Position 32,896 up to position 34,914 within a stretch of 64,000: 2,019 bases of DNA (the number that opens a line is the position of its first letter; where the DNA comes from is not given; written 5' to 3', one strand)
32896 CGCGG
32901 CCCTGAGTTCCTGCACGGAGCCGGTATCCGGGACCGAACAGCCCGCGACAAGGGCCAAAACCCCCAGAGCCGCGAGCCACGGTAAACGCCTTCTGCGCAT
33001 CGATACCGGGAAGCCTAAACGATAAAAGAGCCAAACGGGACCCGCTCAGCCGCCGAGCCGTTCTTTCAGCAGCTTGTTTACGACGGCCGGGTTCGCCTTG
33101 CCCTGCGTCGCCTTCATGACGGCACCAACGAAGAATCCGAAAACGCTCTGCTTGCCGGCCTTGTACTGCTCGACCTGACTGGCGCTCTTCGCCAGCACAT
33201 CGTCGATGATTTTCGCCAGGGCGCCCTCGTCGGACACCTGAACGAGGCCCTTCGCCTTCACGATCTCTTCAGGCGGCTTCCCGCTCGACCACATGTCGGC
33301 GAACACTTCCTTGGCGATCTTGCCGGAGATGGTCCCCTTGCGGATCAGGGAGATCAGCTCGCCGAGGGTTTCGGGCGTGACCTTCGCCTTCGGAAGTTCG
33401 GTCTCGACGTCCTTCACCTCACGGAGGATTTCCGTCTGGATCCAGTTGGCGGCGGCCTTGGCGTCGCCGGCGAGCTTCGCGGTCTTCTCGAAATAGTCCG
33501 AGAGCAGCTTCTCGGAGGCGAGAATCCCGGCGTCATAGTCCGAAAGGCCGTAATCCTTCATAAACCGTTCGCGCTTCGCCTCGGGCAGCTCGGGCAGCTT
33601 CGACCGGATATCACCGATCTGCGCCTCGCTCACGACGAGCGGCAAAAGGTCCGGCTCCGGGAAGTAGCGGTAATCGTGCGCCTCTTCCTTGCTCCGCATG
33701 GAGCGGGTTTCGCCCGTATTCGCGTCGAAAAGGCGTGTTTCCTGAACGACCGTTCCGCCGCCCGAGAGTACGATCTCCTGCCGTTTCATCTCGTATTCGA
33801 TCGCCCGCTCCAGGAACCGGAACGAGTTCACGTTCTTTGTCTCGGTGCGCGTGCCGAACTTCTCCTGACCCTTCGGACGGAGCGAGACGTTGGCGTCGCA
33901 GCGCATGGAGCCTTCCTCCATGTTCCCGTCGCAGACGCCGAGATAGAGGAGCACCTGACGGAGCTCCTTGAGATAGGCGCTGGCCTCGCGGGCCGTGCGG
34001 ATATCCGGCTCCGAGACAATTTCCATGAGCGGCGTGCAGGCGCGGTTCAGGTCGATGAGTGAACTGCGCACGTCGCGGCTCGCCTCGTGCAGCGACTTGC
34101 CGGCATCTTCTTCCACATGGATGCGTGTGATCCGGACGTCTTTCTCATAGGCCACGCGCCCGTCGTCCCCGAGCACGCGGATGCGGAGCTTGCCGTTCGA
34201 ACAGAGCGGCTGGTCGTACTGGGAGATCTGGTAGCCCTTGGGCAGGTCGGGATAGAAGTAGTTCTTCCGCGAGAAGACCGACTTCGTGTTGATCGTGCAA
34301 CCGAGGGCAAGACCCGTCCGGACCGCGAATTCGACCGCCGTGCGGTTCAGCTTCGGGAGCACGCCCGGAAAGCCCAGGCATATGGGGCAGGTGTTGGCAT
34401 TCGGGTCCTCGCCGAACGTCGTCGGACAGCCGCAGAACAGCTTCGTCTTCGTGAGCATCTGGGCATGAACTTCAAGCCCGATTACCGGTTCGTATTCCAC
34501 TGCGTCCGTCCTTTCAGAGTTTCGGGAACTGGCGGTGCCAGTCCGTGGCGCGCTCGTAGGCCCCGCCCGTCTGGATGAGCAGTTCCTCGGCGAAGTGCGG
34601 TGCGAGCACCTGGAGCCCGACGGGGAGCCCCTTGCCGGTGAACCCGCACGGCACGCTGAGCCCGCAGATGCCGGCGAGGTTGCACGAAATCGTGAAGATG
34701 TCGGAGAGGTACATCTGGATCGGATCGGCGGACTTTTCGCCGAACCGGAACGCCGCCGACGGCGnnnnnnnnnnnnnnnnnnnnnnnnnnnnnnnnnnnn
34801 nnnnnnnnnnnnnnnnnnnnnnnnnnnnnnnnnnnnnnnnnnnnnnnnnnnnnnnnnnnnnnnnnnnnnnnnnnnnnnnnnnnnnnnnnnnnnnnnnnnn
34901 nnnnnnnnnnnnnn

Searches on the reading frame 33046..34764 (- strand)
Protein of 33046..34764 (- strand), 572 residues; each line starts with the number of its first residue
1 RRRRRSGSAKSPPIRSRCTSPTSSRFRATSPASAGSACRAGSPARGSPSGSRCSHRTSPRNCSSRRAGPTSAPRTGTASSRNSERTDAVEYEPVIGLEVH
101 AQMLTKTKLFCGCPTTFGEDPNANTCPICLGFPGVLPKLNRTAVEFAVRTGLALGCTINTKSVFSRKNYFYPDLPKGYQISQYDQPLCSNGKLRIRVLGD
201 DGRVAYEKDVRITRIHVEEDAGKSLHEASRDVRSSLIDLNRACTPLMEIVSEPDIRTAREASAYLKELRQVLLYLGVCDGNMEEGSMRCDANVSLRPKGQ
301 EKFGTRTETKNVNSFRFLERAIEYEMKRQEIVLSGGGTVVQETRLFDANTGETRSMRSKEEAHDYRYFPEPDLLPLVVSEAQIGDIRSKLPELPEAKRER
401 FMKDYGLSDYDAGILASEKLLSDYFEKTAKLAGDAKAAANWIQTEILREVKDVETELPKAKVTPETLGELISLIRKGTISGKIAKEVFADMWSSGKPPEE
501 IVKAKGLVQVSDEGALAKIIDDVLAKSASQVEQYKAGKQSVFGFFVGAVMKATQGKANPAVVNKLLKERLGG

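Call 71: search_protein_families(library=pfam, proteins=[window:33046-34764:-], max_evalue=0.00001)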
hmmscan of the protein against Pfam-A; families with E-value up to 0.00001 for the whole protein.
window:33046-34764:- (572 aa): 2 families
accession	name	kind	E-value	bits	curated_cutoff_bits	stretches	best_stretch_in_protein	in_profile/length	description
PF02934.20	GatB_N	-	8.1e-123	409.4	23.4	1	94-382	2-275/277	GatB/GatE catalytic domain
PF02637.23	GatB_Yqey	-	2.2e-54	183.8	27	1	423-570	1-148/148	GatB domain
